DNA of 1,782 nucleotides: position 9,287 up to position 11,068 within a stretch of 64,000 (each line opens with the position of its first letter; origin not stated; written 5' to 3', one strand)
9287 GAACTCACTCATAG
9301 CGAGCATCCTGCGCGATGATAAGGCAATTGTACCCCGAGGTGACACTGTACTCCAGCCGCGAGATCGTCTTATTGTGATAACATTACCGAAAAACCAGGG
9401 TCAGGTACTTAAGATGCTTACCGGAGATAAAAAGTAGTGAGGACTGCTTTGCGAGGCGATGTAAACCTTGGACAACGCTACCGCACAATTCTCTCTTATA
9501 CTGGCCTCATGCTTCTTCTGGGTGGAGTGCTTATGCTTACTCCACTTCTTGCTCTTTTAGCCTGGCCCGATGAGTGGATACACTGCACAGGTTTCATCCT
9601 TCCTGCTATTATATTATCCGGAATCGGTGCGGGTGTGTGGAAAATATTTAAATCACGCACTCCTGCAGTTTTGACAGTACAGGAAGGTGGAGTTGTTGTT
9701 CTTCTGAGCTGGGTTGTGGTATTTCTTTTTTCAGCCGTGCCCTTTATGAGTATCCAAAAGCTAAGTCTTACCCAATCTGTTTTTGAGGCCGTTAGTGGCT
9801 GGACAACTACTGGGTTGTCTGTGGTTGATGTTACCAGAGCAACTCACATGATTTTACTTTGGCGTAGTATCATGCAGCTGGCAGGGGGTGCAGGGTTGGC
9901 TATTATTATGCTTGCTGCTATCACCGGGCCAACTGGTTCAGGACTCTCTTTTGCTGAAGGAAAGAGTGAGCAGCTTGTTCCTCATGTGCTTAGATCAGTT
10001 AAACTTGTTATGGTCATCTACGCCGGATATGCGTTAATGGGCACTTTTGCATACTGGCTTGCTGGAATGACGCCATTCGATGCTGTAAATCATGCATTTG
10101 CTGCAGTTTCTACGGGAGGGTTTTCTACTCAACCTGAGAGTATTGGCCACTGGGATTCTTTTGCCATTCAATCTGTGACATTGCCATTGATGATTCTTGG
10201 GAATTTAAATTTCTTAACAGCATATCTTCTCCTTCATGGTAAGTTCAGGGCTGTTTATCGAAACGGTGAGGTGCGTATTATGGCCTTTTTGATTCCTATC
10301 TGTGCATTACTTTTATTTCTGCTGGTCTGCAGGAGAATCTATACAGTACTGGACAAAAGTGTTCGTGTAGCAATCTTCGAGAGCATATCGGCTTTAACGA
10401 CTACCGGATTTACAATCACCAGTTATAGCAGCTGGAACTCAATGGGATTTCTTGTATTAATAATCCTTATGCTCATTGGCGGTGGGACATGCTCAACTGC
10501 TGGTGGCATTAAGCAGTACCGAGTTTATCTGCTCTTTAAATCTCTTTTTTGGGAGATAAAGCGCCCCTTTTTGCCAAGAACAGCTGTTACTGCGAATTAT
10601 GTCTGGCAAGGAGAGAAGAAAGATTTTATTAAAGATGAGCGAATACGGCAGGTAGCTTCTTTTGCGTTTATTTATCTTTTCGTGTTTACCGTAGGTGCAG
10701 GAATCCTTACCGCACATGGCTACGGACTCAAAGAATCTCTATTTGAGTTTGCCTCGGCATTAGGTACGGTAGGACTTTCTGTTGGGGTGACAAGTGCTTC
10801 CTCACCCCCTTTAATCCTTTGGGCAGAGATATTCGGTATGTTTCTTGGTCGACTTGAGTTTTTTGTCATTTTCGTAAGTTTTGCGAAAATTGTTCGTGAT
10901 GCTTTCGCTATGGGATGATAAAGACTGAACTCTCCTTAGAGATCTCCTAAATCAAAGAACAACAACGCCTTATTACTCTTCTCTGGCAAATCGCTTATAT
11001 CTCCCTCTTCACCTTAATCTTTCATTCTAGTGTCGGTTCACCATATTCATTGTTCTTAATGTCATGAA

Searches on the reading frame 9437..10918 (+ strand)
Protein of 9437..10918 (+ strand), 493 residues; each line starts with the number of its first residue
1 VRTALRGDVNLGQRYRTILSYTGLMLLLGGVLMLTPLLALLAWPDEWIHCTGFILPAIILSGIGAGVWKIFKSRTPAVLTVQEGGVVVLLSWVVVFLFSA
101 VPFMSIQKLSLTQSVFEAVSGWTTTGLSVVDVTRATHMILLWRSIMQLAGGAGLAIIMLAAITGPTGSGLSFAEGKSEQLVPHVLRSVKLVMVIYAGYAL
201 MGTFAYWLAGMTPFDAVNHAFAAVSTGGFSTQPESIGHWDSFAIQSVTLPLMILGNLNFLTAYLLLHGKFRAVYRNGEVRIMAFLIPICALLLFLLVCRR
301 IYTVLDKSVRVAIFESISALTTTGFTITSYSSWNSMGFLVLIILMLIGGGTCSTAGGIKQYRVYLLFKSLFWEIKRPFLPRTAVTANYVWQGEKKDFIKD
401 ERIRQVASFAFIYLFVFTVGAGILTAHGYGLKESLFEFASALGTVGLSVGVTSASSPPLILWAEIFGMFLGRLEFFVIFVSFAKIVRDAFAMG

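Call 18: search_protein_families(library=pfam, proteins=[window:9437-10918:+], max_evalue=0.00001)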
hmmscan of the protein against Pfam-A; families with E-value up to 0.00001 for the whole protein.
window:9437-10918:+ (493 aa): 1 family
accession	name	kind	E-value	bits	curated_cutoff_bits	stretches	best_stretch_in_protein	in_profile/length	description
PF02386.22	TrkH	-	5.9e-50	170.6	27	1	77-486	28-494/502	Cation transport protein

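Call 33: list_cluster_members(proteins=[P0001, P0002, window:9437-10918:+, window:32429-33367:+, window:50976-52091:+, P0051, P0050, P0056])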
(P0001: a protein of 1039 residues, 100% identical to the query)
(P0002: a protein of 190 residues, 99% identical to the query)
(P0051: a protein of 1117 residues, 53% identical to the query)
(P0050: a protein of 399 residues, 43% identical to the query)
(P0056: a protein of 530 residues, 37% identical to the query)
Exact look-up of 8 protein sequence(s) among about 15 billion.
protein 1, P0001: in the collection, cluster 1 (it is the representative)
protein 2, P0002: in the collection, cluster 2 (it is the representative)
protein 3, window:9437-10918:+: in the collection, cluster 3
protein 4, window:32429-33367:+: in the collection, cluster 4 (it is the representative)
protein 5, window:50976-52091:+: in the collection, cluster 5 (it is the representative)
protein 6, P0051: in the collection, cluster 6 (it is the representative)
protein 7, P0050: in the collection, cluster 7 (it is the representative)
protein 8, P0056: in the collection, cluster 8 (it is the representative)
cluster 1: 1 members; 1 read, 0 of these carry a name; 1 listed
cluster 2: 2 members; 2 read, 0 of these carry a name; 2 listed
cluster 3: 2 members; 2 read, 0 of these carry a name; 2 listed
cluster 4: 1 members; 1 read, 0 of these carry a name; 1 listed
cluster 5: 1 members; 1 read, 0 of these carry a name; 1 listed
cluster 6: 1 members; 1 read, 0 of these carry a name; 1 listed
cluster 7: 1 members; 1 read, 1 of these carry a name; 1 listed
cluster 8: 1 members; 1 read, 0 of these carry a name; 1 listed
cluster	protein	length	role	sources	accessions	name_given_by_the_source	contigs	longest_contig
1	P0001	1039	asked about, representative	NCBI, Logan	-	-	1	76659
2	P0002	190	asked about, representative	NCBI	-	-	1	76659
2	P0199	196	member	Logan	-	-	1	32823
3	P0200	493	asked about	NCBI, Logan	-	-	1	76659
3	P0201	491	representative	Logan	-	-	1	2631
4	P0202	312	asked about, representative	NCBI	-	-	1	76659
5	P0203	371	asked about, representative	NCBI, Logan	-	-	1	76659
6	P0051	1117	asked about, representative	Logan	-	-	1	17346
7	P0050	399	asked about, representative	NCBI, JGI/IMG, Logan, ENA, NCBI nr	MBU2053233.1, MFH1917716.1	MAG: hypothetical protein ABIJ14_01230 [Nanoarchaeota archaeon] | hypothetical protein [Nanoarchaeota archaeon]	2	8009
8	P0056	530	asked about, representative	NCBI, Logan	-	-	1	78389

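Call 36: find_homologous_proteins(query=window:9437-10918:+, max_evalue=1e-30)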
Query window:9437-10918:+ (493 aa): 6527 proteins with E <= 1e-30 among 8000 candidates; the best 120 are listed.
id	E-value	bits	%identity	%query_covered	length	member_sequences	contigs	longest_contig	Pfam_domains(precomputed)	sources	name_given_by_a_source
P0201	0.0e+0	1010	95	99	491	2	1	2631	PF02386.23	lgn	-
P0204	2.7e-246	837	77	99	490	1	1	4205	PF02386.23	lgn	-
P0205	8.6e-246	835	76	99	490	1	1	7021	PF02386.23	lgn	-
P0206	6.4e-244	829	75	99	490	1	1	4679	PF02386.23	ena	-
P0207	4.7e-242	823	77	99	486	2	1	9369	PF02386.23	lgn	-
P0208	3.4e-241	820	75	99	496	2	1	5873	PF02386.23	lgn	-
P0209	7.5e-241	819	74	99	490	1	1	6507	PF02386.23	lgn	-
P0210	9.8e-240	815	75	99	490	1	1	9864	PF02386.23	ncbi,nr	ncbi:TrkH family potassium uptake protein [Candidatus Poribacteria bacterium]|nr:TrkH family potassi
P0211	1.5e-234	798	73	99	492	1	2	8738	PF02386.23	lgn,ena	-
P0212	5.0e-234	796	74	99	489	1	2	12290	PF02386.23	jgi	jgi:trk system potassium uptake protein TrkH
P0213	1.4e-233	795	72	98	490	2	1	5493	PF02386.23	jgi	-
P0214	4.6e-232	790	74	99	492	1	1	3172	PF02386.23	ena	-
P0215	3.0e-231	787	72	99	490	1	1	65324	PF02386.23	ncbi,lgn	-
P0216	2.4e-228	777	72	99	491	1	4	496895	PF02386.23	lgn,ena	-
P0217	3.0e-228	777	72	99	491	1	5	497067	PF02386.23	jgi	-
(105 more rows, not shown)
